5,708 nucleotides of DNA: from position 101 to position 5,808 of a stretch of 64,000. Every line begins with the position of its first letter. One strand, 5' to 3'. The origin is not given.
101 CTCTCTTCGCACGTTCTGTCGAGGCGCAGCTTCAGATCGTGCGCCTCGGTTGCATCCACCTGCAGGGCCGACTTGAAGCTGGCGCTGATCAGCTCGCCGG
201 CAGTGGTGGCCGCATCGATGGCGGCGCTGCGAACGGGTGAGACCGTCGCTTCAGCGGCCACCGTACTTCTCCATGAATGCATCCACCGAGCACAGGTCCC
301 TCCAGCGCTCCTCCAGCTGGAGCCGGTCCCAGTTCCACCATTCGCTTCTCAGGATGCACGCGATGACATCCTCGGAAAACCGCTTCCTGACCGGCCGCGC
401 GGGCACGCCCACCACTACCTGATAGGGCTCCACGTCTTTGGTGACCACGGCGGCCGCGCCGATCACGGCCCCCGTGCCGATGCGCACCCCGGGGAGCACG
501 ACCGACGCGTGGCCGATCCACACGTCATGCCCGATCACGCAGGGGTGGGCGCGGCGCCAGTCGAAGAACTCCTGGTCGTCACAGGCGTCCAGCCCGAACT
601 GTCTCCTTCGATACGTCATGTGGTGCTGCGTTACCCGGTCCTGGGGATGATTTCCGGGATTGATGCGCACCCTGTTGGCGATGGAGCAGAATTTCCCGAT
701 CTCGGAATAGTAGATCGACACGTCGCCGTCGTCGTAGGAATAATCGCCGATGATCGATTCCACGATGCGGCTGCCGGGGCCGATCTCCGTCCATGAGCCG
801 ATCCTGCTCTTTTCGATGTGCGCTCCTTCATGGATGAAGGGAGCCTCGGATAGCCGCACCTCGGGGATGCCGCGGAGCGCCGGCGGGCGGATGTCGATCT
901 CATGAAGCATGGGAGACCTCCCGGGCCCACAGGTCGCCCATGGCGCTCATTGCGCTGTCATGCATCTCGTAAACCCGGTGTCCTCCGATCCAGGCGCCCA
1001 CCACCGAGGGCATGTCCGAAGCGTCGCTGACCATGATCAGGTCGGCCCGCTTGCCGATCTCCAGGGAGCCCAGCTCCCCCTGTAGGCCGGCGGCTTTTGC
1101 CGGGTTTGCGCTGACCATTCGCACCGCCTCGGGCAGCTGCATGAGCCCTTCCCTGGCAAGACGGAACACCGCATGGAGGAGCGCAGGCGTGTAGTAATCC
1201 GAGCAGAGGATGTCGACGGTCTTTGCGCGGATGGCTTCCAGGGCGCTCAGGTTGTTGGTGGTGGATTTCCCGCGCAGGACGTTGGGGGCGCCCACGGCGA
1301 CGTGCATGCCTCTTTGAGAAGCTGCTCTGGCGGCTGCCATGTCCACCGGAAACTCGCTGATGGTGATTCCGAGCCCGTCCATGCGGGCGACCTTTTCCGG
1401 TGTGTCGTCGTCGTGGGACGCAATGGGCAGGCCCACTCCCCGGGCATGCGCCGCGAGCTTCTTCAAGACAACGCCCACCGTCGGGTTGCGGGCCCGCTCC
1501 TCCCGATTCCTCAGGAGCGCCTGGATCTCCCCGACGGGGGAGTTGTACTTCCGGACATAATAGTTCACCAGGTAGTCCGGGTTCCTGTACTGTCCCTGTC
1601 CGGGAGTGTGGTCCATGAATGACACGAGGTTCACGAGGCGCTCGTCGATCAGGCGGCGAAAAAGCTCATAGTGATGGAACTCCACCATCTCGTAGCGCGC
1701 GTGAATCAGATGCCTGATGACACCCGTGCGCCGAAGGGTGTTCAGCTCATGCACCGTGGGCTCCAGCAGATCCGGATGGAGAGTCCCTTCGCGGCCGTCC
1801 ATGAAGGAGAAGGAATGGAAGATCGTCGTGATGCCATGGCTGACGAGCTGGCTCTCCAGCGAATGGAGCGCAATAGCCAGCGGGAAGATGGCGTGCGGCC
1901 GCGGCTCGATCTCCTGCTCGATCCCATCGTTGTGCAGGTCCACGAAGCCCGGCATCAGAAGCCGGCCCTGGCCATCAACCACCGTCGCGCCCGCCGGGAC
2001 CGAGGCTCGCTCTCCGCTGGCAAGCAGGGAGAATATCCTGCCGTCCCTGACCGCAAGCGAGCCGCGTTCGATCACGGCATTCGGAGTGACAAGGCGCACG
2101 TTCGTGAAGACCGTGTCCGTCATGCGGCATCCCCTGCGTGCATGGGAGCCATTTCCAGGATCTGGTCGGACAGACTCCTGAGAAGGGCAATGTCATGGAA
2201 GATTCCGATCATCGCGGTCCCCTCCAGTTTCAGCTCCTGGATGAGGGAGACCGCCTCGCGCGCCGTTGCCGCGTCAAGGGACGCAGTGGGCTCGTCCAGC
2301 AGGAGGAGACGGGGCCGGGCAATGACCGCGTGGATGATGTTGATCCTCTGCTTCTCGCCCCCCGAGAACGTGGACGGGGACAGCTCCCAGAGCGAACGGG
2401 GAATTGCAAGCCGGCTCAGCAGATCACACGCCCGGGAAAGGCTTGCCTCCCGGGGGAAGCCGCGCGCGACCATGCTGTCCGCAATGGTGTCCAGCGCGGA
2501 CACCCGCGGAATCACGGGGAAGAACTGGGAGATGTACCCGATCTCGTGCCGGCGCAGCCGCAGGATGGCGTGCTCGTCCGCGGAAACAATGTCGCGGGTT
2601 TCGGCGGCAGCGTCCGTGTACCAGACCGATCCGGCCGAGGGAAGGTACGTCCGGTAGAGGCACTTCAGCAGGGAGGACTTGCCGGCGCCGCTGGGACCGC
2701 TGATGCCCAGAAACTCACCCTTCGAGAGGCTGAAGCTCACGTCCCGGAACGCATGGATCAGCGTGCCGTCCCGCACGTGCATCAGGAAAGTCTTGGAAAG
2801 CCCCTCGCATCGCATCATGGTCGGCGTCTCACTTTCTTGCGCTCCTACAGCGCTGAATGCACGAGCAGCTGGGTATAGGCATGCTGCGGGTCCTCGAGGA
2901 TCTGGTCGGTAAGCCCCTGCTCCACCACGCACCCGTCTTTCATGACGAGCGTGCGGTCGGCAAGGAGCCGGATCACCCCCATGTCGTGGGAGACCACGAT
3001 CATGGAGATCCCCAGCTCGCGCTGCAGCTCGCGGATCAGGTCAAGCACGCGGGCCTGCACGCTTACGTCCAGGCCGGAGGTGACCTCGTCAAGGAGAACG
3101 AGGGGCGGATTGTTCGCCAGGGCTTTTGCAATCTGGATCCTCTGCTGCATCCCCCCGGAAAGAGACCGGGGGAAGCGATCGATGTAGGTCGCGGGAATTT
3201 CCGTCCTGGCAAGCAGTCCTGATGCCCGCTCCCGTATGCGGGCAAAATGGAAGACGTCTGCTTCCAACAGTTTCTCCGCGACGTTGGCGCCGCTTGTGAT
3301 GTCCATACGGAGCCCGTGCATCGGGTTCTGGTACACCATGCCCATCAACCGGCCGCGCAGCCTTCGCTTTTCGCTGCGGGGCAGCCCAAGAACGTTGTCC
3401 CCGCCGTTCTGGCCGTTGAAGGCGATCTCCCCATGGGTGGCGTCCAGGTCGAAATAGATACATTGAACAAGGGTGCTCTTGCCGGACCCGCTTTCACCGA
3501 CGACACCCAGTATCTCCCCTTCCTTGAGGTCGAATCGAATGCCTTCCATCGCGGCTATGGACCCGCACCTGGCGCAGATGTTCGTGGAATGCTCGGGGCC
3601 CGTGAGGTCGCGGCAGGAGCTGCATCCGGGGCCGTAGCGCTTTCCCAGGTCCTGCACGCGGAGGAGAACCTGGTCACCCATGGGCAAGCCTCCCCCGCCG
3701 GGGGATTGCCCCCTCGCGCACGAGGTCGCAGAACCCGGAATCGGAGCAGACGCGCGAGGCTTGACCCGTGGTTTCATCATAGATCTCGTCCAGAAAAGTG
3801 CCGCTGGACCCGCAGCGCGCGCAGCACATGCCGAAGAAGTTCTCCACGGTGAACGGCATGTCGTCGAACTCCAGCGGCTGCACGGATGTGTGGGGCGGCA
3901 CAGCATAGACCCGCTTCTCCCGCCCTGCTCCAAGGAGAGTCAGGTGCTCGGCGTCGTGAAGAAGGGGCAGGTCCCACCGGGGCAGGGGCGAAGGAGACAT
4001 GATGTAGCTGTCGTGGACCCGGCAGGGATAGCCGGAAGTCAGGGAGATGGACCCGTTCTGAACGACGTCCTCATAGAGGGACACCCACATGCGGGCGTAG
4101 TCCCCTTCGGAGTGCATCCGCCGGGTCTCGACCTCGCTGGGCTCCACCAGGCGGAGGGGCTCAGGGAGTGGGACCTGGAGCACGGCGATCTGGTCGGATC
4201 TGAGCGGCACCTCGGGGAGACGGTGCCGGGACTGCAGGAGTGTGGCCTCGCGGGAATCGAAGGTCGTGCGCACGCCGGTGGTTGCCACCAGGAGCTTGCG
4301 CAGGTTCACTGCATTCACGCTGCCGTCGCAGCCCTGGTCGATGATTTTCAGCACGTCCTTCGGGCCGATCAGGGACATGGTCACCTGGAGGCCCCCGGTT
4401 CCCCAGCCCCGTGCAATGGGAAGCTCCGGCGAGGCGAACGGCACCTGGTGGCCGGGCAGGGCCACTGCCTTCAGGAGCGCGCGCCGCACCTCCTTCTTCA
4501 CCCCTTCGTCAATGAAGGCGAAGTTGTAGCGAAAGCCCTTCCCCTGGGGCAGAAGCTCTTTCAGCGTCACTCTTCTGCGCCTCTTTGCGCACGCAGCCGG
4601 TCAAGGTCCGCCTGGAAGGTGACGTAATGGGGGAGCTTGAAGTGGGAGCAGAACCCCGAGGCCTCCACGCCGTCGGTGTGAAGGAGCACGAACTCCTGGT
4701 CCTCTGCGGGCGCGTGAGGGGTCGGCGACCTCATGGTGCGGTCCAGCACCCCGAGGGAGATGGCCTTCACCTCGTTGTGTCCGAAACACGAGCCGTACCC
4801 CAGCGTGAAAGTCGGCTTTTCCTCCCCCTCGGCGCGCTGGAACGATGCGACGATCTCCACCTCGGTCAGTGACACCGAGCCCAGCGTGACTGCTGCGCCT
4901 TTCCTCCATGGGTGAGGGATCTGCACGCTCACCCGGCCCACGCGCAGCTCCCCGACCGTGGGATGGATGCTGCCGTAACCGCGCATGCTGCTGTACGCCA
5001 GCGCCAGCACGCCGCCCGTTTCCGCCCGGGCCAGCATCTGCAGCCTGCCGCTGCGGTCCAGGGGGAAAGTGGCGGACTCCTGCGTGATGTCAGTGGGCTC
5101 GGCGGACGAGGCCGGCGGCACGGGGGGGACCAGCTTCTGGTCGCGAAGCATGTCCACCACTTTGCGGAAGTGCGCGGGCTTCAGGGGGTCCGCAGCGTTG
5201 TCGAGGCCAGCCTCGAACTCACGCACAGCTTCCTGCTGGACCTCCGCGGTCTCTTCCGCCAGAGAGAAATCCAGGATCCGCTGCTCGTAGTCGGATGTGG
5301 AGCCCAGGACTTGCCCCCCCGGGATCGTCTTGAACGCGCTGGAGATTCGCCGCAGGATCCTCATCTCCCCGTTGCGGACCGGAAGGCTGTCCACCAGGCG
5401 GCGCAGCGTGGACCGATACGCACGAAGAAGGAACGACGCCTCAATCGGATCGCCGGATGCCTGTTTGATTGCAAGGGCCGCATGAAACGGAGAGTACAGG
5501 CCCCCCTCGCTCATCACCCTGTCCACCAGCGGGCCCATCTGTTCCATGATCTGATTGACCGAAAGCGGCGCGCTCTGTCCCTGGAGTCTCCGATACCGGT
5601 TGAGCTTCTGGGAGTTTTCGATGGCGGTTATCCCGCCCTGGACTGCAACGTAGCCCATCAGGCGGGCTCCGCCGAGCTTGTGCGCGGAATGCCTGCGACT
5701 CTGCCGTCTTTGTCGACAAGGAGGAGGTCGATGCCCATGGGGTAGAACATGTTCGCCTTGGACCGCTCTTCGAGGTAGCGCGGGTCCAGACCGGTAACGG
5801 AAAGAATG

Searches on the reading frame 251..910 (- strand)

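Call 49: search_protein_families(library=pfam, proteins=[window:251-910:-], max_evalue=0.0001)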
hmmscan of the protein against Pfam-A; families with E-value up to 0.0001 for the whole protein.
window:251-910:- (219 aa): 4 families
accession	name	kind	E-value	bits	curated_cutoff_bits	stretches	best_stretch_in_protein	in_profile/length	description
PF00132.30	Hexapep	-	3.7e-16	58.5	27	1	123-158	1-36/36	Bacterial transferase hexapeptide (six repeats)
PF25084.1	LbH_EIF2B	-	5.9e-08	33.1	54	0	21-86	25-90/105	EIF2B subunit epsilon LbH domain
PF24894.1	Hexapep_GlmU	-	1.6e-05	25.4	23.3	0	134-179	50-95/104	GlmU-like, C-terminal hexapeptide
PF14602.12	Hexapep_2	-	3.3e-05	24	27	1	123-158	1-34/34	Hexapeptide repeat of succinyl-transferase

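Call 66: search_protein_families(library=ncbifam, proteins=[window:251-910:-], max_evalue=0.00001)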
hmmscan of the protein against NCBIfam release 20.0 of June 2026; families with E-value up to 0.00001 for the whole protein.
window:251-910:- (219 aa): 39 families (the best 25 are shown)
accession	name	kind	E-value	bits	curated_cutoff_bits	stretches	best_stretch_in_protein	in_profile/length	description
TIGR03308.1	phn_thr-fam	hypoth_equivalog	2.7e-76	256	201.65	1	19-216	4-203/204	phosphonate metabolim protein, transferase hexapeptide repeat family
NF000490.1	chloram_CatB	equivalog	1.3e-33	116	350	1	71-211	59-198/210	type B chloramphenicol O-acetyltransferase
NF000311.1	Vat_ABCDEFH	equivalog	2.2e-29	102.5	300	1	70-208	59-195/201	Vat family streptogramin A O-acetyltransferase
NF033468.1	stregram_VatI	exception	6.2e-29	101.3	415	1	71-199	62-188/208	streptogramin A O-acetyltransferase Vat(I)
NF000111.1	stregram_VatD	exception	3.3e-24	85.8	400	1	70-195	62-185/209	streptogramin A O-acetyltransferase Vat(D)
NF000101.1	stregram_VatA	exception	1.3e-23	83.8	450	1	71-202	68-197/219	streptogramin A O-acetyltransferase Vat(A)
NF000504.1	stregram_VatH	exception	1.6e-23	83.7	475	1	71-201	67-195/216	streptogramin A O-acetyltransferase Vat(H)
NF000097.1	stregram_VatC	exception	9.5e-23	81.2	425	1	71-196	68-191/212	streptogramin A O-acetyltransferase Vat(C)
NF000020.1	stregram_VatE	exception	2.6e-22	79.5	450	1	71-195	64-187/214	streptogramin A O-acetyltransferase Vat(E)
NF000084.1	amicyc_ac_ApmA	equivalog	4.7e-22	79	550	1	121-217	174-272/274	aminocyclitol acetyltransferase ApmA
NF000147.1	stregram_VatF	exception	9.1e-20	71.1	400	1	71-195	69-192/221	streptogramin A O-acetyltransferase Vat(F)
TIGR03570.1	NeuD_NnaD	subfamily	3.3e-17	62.7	160.8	1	124-172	154-202/202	NeuD/PglB/VioB family sugar acetyltransferase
TIGR03532.1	DapD_Ac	equivalog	1.2e-15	57.7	231.75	1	121-176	158-213/231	2,3,4,5-tetrahydropyridine-2,6-dicarboxylate N-acetyltransferase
NF007797.0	PRK10502.1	subfamily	2.6e-15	56.5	192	1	120-179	122-181/183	WcaF family extracellular polysaccharide biosynthesis acetyltransferase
NF007240.0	PRK09677.1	equivalog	4.4e-15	55.7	243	1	120-178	127-185/192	putative lipopolysaccharide biosynthesis O-acetyl transferase WbbJ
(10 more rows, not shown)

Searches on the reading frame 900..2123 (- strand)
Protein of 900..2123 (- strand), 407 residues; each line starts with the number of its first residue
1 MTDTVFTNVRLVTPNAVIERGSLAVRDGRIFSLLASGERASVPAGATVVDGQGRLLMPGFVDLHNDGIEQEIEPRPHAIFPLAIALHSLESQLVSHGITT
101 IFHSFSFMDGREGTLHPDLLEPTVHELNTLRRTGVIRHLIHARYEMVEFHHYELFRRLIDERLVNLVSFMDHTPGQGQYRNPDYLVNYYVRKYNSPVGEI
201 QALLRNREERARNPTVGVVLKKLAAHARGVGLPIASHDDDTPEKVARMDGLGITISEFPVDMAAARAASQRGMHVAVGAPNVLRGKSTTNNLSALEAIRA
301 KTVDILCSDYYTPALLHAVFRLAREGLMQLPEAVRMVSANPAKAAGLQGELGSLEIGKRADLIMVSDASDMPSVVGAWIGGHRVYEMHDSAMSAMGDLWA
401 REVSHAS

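Call 49: search_protein_families(library=pfam, proteins=[window:900-2123:-], max_evalue=0.0001)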
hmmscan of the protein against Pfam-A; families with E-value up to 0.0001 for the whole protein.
window:900-2123:- (407 aa): 2 families
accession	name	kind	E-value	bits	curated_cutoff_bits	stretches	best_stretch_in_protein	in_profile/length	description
PF07969.17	Amidohydro_3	-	3e-14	53.8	29.7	1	208-385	297-472/472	Amidohydrolase family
PF01979.26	Amidohydro_1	-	4.2e-12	46.4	25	1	221-382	138-343/345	Amidohydrolase family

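Call 66: search_protein_families(library=ncbifam, proteins=[window:900-2123:-], max_evalue=0.00001)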
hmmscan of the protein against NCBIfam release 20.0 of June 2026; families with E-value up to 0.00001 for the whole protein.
window:900-2123:- (407 aa): 36 families (the best 25 are shown)
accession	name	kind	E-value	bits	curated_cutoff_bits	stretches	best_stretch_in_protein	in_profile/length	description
NF011990.0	PRK15446.2-6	subfamily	4.6e-125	417.4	233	1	5-389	4-387/390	alpha-D-ribose 1-methylphosphonate 5-triphosphate diphosphatase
TIGR02318.1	phosphono_phnM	equivalog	9e-116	386.9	390.55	1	6-385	2-376/376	phosphonate metabolism protein PhnM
NF011989.0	PRK15446.2-5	equivalog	6.5e-107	357.6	565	1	2-388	2-381/385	alpha-D-ribose 1-methylphosphonate 5-triphosphate diphosphatase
NF011984.0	PRK15446.1-5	equivalog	8.6e-100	334.2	260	1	1-384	1-378/379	alpha-D-ribose 1-methylphosphonate 5-triphosphate diphosphatase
NF011988.0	PRK15446.2-4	equivalog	5e-90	302.4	369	1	7-386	4-377/389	alpha-D-ribose 1-methylphosphonate 5-triphosphate diphosphatase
NF011986.0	PRK15446.2-2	equivalog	4.5e-89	299.1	465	1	5-389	4-382/406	alpha-D-ribose 1-methylphosphonate 5-triphosphate diphosphatase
NF011987.0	PRK15446.2-3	subfamily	1.1e-87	294.4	253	1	4-393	12-392/395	alpha-D-ribose 1-methylphosphonate 5-triphosphate diphosphatase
NF011983.0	PRK15446.1-4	equivalog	1.1e-80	271.4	486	1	2-384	3-378/379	alpha-D-ribose 1-methylphosphonate 5-triphosphate diphosphatase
NF011981.0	PRK15446.1-2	equivalog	1.9e-74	250.6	375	1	5-385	2-378/378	alpha-D-ribose 1-methylphosphonate 5-triphosphate diphosphatase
NF011985.0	PRK15446.2-1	equivalog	3e-63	214.1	656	1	18-390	17-380/397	alpha-D-ribose 1-methylphosphonate 5-triphosphate diphosphatase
NF011982.0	PRK15446.1-3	equivalog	7e-59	199.6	684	1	6-384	3-376/377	alpha-D-ribose 1-methylphosphonate 5-triphosphate diphosphatase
NF006558.0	PRK09059.1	equivalog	3.1e-13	49.1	645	1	3-63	4-65/430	dihydroorotase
NF006549.0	PRK09045.1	equivalog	4.8e-11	41.9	540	1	327-366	340-379/444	TRZ/ATZ family hydrolase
TIGR03178.1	allantoinase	equivalog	1.5e-10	40.5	357.85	0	316-368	335-386/441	allantoinase AllB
NF006689.0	PRK09237.1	equivalog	2.1e-10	39.7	371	0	2-65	3-64/383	amidohydrolase/deacetylase family metallohydrolase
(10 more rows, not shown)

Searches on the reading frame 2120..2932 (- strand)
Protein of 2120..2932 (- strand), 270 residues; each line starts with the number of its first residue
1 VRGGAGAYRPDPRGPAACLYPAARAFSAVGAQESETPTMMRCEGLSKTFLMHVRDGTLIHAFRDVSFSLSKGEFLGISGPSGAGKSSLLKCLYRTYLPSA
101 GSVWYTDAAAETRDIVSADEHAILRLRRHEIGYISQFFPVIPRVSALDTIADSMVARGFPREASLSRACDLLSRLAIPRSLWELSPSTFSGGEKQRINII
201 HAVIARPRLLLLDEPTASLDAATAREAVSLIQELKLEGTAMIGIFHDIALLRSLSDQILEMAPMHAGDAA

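Call 49: search_protein_families(library=pfam, proteins=[window:2120-2932:-], max_evalue=0.0001)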
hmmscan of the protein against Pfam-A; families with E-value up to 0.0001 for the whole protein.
window:2120-2932:- (270 aa): 3 families
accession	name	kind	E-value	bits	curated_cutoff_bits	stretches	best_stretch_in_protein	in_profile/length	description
PF00005.33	ABC_tran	-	8.5e-29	101.3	25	1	63-217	2-137/137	ABC transporter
PF13304.12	AAA_21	-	3.1e-05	24.6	27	0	183-226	232-278/304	AAA domain, putative AbiEii toxin, Type IV TA system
PF13191.12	AAA_16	-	9.1e-05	23.4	32.6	0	72-164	24-96/167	AAA ATPase domain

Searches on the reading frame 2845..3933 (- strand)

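Call 49: search_protein_families(library=pfam, proteins=[window:2845-3933:-], max_evalue=0.0001)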
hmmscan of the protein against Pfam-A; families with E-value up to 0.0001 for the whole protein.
window:2845-3933:- (362 aa): 3 families
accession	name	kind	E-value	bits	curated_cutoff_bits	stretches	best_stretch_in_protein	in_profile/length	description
PF00005.33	ABC_tran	-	1.2e-27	97.6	25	1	130-286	2-137/137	ABC transporter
PF13304.12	AAA_21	-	3e-12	47.7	27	1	255-321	235-303/304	AAA domain, putative AbiEii toxin, Type IV TA system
PF02463.25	SMC_N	-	4.7e-08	33.2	40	1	141-323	26-204/220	RecF/RecN/SMC N terminal domain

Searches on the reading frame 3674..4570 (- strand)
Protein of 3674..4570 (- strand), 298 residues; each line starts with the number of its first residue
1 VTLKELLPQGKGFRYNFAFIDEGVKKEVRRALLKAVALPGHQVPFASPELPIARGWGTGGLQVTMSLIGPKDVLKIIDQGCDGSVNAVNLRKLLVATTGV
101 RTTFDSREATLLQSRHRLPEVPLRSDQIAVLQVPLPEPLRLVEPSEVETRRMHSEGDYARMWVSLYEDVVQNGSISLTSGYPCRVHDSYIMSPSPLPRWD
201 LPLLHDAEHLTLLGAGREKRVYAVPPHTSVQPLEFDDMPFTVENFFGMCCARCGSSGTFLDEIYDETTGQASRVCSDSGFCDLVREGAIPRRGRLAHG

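Call 49: search_protein_families(library=pfam, proteins=[window:3674-4570:-], max_evalue=0.0001)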
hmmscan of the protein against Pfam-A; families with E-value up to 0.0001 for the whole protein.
window:3674-4570:- (298 aa): 1 family
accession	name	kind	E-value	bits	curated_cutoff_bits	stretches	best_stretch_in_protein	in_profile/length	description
PF06007.16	PhnJ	-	1.5e-126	421.5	25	1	14-283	2-271/275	Phosphonate metabolism protein PhnJ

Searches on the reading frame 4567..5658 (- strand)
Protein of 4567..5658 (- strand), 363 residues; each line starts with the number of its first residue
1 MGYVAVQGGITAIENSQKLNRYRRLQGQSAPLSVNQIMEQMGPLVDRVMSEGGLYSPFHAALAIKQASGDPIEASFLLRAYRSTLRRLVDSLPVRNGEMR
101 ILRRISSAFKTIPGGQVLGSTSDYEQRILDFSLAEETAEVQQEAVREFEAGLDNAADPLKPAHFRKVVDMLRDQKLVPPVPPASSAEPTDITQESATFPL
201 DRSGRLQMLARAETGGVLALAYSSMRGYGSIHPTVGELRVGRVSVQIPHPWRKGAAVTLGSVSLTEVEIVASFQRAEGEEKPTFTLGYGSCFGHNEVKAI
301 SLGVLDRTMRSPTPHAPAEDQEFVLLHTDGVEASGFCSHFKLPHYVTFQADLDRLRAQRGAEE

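Call 49: search_protein_families(library=pfam, proteins=[window:4567-5658:-], max_evalue=0.0001)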
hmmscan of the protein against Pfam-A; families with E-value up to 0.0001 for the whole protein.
window:4567-5658:- (363 aa): 1 family
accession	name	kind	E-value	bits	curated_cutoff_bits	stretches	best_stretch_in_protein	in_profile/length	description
PF05861.17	PhnI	-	1e-134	449.2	34.5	1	2-359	1-345/348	Bacterial phosphonate metabolism protein (PhnI)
